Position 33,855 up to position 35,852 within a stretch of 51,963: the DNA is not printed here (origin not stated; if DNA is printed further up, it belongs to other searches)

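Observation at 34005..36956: TerD-only three-gene cluster whose last gene is a PspA(IM30)-TerD fusion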

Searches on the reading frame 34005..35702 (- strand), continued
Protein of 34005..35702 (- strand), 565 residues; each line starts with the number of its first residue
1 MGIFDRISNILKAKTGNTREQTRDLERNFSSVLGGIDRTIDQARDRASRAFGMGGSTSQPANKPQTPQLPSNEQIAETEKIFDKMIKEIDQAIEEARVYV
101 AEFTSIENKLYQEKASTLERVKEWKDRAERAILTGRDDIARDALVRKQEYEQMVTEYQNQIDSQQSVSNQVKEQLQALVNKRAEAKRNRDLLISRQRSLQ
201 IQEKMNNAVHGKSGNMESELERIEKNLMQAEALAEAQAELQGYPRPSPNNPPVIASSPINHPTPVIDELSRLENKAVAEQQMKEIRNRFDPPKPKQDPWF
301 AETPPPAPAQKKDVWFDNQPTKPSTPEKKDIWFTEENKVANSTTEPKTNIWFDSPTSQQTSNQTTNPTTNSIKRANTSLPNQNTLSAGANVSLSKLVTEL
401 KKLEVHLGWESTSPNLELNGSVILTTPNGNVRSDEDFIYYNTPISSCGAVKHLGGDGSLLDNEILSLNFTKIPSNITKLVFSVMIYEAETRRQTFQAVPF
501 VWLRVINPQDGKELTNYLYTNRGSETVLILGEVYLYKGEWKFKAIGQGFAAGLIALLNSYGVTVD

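Call 31: search_protein_families(library=pfam, proteins=[P0017, P0018, P0019, P0020, P0022, P0034, P0083, P0163, P0030, P0036], max_evalue=0.001)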
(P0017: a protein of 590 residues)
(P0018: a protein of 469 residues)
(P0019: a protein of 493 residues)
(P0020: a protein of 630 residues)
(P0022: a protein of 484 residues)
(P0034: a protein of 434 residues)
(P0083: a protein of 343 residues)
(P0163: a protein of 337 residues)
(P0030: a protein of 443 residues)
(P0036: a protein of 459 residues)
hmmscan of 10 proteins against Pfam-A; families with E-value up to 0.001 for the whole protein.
P0017 (590 aa): 2 families
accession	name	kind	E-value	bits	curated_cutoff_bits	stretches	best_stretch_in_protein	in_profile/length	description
PF02342.23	TerD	-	8.2e-37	126.9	25.3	1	407-586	4-187/187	TerD domain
PF04012.17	PspA_IM30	-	2.1e-33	116.2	33.9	1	2-212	1-208/220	PspA/IM30 family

P0018 (469 aa): 2 families
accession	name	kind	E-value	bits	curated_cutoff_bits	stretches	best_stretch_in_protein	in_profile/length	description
PF02342.23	TerD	-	2.7e-32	112.2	25.3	1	300-465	4-187/187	TerD domain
PF04012.17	PspA_IM30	-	1e-18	68.2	33.9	1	3-219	2-216/220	PspA/IM30 family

P0019 (493 aa): 2 families
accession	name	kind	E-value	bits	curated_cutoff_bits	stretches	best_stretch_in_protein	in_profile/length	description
PF02342.23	TerD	-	8e-34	117.2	25.3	1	305-485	4-187/187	TerD domain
PF04012.17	PspA_IM30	-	5.3e-19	69.2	33.9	1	2-207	1-214/220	PspA/IM30 family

P0020 (630 aa): 2 families
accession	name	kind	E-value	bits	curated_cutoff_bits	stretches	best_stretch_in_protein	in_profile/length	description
PF02342.23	TerD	-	4.4e-124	411.5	25.3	2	1-180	1-187/187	TerD domain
PF05076.18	SUFU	-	2.4e-38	132.2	25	1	450-625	2-172/172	Suppressor of fused protein (SUFU)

P0022 (484 aa): 2 families
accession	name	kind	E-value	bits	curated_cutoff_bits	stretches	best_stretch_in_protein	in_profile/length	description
PF02342.23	TerD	-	7e-21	75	25.3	1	305-478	6-187/187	TerD domain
PF04012.17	PspA_IM30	-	8.7e-20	71.7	33.9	1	3-159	2-159/220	PspA/IM30 family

P0034 (434 aa): 2 families
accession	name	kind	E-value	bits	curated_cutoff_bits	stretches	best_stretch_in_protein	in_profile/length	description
PF02342.23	TerD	-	8.8e-20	71.4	25.3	1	270-431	21-187/187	TerD domain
PF04012.17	PspA_IM30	-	6.3e-06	26.4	33.9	1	1-147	35-188/220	PspA/IM30 family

P0083 (343 aa): 1 family
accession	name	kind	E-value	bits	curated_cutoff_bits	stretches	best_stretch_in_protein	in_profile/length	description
PF04012.17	PspA_IM30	-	3.2e-28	99.3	33.9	1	2-216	1-215/220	PspA/IM30 family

P0163 (337 aa): 1 family
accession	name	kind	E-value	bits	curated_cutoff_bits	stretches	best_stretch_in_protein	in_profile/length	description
PF04012.17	PspA_IM30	-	1.2e-17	64.7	33.9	1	2-162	1-163/220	PspA/IM30 family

P0030 (443 aa): 2 families
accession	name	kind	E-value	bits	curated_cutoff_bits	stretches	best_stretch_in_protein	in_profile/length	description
PF02342.23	TerD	-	3e-71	239.2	25.3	1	260-438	4-187/187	TerD domain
PF08378.17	NERD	-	3.6e-07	31.1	22.1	1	6-86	13-95/111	Nuclease-related domain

P0036 (459 aa): 6 families
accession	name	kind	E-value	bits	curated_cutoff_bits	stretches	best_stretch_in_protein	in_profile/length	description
PF02342.23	TerD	-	2.7e-71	239.3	25.3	1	268-454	5-187/187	TerD domain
PF00069.31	Pkinase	-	4.9e-49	167.5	31.7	1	11-259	2-258/263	Protein kinase domain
PF07714.23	PK_Tyr_Ser-Thr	-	9.7e-31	107.4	23.1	1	12-251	3-248/258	Protein tyrosine and serine/threonine kinase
PF17667.7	Pkinase_fungal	-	7.5e-06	25.4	24.1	1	94-180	274-365/387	Fungal protein kinase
PF01636.29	APH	-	3.3e-05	24.2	23.2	0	127-153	170-197/239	Phosphotransferase enzyme family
PF03109.22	ABC1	-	3.5e-05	23.5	22.9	1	82-164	142-225/244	ABC1 atypical kinase-like domain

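Call 33: find_encoding_contigs(protein=P0017, flank=8000, max_places=2)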
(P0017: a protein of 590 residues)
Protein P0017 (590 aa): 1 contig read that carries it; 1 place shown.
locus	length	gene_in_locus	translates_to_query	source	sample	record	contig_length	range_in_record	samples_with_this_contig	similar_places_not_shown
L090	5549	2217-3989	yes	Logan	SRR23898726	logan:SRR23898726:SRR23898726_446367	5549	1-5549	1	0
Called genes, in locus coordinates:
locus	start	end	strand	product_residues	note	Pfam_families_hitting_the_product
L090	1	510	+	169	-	?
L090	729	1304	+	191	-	PF02342:TerD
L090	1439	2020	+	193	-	PF02342:TerD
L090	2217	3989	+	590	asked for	PF04012:PspA_IM30, PF02342:TerD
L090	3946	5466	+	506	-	PF26550:Tricorn_2nd (faint), PF07676:PD40 (faint)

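Call 35: find_encoding_contigs(protein=P0018, flank=8000, max_places=2)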
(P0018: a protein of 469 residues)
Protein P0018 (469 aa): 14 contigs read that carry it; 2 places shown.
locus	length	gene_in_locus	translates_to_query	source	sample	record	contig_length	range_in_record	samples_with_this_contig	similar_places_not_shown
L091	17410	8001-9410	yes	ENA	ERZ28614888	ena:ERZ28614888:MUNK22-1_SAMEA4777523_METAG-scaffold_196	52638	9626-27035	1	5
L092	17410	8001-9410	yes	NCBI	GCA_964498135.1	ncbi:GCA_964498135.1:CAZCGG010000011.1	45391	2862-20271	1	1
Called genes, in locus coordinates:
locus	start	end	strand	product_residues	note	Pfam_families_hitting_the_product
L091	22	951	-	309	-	PF02729:OTCace_N, PF00185:OTCace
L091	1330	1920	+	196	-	PF14326:DUF4384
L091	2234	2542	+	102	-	-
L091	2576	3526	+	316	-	PF00135:COesterase, PF02129:Peptidase_S15 (weak), PF20434:BD-FAE, PF07859:Abhydrolase_3, PF00326:Peptidase_S9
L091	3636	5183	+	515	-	PF07519:Tannase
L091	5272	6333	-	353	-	PF00180:Iso_dh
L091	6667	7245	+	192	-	PF02342:TerD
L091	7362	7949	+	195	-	PF02342:TerD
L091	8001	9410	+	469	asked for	PF04012:PspA_IM30, PF02342:TerD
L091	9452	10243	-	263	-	PF06629:MipA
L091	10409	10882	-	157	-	PF09912:DUF2141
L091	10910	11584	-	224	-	PF00072:Response_reg, PF00486:Trans_reg_C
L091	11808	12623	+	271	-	PF27070:HTH_Rpn_C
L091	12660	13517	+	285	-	PF03705:CheR_N, PF01739:CheR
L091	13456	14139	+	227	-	PF01339:CheB_methylest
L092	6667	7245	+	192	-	PF02342:TerD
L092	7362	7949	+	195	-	PF02342:TerD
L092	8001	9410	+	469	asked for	PF04012:PspA_IM30, PF02342:TerD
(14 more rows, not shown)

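Call 36: find_encoding_contigs(protein=P0019, flank=8000, max_places=2)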
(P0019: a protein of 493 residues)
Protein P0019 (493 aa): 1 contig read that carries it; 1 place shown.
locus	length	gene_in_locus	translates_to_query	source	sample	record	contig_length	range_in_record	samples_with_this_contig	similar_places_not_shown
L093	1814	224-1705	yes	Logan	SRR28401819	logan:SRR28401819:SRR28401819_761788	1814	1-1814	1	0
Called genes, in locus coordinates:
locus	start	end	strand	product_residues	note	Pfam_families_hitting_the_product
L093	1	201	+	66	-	?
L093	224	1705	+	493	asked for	PF04012:PspA_IM30, PF02342:TerD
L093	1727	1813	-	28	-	?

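Call 37: find_encoding_contigs(protein=P0022, flank=8000, max_places=2)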
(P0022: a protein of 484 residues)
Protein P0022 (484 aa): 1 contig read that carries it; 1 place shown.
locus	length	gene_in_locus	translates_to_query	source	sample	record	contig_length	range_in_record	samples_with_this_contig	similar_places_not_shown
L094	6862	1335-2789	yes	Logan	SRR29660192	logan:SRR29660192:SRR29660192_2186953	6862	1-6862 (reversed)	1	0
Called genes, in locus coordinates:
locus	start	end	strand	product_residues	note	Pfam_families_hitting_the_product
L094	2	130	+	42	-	?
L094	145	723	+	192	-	PF02342:TerD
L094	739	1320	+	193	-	PF02342:TerD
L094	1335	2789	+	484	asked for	PF04012:PspA_IM30, PF02342:TerD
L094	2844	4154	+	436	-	-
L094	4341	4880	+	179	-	PF00156:Pribosyltran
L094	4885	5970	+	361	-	PF01784:DUF34_NIF3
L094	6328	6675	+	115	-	-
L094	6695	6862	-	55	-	?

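Call 38: list_cluster_members(proteins=[P0018, P0017, P0019, P0022, P0034, P0002, P0009, P0012, P0083])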
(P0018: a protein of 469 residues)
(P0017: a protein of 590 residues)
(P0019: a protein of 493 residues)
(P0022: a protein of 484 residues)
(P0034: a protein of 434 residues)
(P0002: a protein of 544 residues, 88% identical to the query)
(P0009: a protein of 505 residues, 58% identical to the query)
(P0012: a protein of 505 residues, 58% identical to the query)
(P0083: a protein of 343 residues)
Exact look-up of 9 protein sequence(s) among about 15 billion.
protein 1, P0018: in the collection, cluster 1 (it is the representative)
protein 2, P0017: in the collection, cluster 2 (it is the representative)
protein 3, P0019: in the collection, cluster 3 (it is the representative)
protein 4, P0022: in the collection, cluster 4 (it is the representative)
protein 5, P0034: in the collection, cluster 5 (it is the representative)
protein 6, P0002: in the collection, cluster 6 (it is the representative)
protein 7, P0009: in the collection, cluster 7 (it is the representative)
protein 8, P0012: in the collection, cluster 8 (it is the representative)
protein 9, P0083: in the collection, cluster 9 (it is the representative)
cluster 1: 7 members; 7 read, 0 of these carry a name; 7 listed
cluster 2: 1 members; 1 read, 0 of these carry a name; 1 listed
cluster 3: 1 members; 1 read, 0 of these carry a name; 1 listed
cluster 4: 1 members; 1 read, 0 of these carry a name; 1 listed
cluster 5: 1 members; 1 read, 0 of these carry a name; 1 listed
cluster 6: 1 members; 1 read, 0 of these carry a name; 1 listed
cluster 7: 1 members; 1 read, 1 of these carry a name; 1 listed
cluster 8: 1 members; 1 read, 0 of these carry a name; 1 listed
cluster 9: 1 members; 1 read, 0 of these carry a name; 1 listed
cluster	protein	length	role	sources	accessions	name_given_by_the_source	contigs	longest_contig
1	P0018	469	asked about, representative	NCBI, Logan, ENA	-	-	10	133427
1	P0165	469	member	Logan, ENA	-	-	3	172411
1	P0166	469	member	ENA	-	-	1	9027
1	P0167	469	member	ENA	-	-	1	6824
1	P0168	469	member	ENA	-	-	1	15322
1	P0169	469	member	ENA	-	-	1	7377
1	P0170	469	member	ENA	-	-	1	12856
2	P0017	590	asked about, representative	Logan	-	-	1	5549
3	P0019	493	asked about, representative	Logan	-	-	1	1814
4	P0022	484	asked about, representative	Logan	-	-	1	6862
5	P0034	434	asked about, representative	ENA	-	-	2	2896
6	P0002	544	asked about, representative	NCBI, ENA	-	-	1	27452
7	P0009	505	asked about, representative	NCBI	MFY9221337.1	MAG: TerD family protein [Blastocatellia bacterium]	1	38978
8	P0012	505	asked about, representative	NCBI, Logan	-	-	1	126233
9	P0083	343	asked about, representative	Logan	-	-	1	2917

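Call 40: search_solved_structures(query=window:34005-35702:-, max_evalue=0.001, show_alignments=2)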
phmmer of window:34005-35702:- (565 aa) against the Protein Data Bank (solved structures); distinct sequences matched with E-value up to 0.001: 15.
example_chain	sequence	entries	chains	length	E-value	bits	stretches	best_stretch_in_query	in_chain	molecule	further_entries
2kxt_A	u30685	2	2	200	1.7e-37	132.7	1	384-563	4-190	Tellurite resistance protein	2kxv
3ibz_A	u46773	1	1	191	8e-34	120.6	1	384-564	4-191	Putative tellurium resistant like protein TerD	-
8qhv_0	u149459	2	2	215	2.2e-15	59.8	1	76-244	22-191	Membrane-associated protein Vipp1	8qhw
8qhx_D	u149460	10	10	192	3e-15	59.3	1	78-244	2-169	Membrane-associated protein Vipp1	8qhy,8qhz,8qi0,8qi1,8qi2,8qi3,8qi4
8qfv_0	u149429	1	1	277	8.9e-15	57.7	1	76-244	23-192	Protein sll0617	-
7o3w_D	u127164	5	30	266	1.1e-14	57.4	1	76-243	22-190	Protein sll0617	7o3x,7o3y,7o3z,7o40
9eom_A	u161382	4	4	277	4.5e-13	52.1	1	76-244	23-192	Membrane-associated protein Vipp1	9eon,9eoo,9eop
8qbr_A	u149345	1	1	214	1.4e-10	43.9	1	76-243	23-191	Membrane-associated protein Vipp1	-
8qbw_A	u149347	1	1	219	1.5e-10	43.8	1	76-243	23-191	Phage shock protein A, PspA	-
8qbv_A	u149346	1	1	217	1.5e-10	43.8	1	76-243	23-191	Membrane-associated protein Vipp1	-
6zvr_B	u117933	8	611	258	1.2e-09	40.8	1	76-243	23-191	Vipp1 | Phage shock protein A, PspA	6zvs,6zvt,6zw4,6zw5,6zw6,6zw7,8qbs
9hzm_A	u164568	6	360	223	3.9e-09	39.1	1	79-248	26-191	Chloroplast membrane-associated 30 kD protein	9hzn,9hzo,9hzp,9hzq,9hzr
7abk_A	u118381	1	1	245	9.3e-09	37.9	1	76-248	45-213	Chloroplast membrane-associated 30 kD protein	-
8akq_0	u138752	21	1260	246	9.4e-09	37.9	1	76-248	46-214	Chloroplast membrane-associated 30 kD protein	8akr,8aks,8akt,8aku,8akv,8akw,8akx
4whe_A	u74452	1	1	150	4.9e-08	35.5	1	74-196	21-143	Phage shock protein A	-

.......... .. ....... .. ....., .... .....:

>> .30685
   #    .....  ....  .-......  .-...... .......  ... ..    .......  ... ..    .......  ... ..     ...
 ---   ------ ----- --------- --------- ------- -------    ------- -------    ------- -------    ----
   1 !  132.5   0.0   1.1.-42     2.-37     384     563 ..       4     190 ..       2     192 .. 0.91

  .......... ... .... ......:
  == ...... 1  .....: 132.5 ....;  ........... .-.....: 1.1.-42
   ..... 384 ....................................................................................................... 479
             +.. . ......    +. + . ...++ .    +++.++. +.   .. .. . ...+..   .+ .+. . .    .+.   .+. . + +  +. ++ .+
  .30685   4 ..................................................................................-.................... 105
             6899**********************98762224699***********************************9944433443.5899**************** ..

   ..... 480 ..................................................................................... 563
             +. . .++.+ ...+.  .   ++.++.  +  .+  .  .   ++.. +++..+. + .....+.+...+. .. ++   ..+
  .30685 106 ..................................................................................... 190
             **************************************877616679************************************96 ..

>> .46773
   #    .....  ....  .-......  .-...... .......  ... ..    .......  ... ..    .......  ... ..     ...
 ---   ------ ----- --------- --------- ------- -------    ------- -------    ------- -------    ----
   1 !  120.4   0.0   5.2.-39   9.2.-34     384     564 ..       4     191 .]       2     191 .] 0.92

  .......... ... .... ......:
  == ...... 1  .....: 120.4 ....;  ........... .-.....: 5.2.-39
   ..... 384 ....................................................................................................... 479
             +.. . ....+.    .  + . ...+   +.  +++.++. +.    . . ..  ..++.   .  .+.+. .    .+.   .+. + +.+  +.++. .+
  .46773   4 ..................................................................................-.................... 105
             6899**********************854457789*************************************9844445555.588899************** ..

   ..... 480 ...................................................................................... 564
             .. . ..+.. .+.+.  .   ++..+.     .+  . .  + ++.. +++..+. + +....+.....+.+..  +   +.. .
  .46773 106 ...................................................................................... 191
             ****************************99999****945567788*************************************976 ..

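Call 44: fold_search(model_id=the predicted structure, library=pdb)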
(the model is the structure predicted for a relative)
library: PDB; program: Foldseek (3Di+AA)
matches with E <= 10: 798; with E <= 0.001: 21
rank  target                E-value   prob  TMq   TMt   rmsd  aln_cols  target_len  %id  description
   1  9a6r_B                7.4e-14  1.00  0.26  0.70   2.9       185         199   34  Integrative model of GLPD-SCP2 by crosslinking MS and deep learning (released 2024-09-18)
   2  3ibz                  1.4e-12  1.00  0.24  0.69   4.9       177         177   36  Crystal structure of putative tellurium resistant like protein (TerD) from Streptomyces coelicolor A3(2) (released 2009-08-18)
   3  2kxt_MODEL_1_A        4.1e-12  1.00  0.25  0.69   4.5       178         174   37  NMR structure and calcium-binding properties of the tellurite resistance protein TerD from Klebsiella pneumoni (released 2010-12-22)
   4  2qz7_A                1.8e-07  1.00  0.23  0.67   4.4       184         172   16  The crystal structure of a homologue of telluride resistance protein (TerD), SCO6318 from Streptomyces coelicolor A3(2 (released 2007-08-28)
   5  2qng                  3.2e-07  1.00  0.23  0.68   3.6       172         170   17  Crystal structure of unknown function protein SAV2460 (released 2007-07-31)
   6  7jtk_A                5.2e-07  1.00  0.22  0.17   4.6       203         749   14  Radial spoke 1 isolated from Chlamydomonas reinhardtii (released 2020-12-16)
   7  2qz7_B                1.8e-06  1.00  0.24  0.70   4.0       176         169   15  The crystal structure of a homologue of telluride resistance protein (TerD), SCO6318 from Streptomyces coelicolor A3(2 (released 2007-08-28)
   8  7o3w_A                1.3e-05  1.00  0.23  0.57  25.0       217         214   23  Structural basis for VIPP1 oligomerization and maintenance of thylakoid membrane integrity (released 2021-06-30)
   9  8qhx                  1.3e-05  1.00  0.21  0.57  34.9       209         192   23  280A Vipp1 H1-6 helical tubes in the presence of EPL (released 2024-09-18)
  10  7o3x_B                2.0e-05  1.00  0.23  0.55  29.2       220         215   22  Structural basis for VIPP1 oligomerization and maintenance of thylakoid membrane integrity (released 2021-06-30)
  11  7o3x_A                2.9e-05  1.00  0.23  0.58  24.7       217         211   23  Structural basis for VIPP1 oligomerization and maintenance of thylakoid membrane integrity (released 2021-06-30)
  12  8qfv                  3.6e-05  1.00  0.23  0.57  30.6       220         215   22  305A Vipp1 helical tubes in the presence of EPL (released 2024-09-11)
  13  6zvr_CB               4.2e-05  1.00  0.21  0.51  30.6       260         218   18  C11 symmetry: Bacterial Vipp1 and PspA are members of the ancient ESCRT-III membrane-remodeling superfamily. (released 2021-08-04)
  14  6zvr_A                7.4e-05  1.00  0.20  0.48  37.1       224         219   21  C11 symmetry: Bacterial Vipp1 and PspA are members of the ancient ESCRT-III membrane-remodeling superfamily. (released 2021-08-04)
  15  8qbs                  8.2e-05  1.00  0.22  0.58  16.7       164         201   26  Cryo-EM structure of Vipp1-F197K/L200K helical filament with lattice 1 (Vipp1-F197K/L200K_L1) (released 2024-09-11)
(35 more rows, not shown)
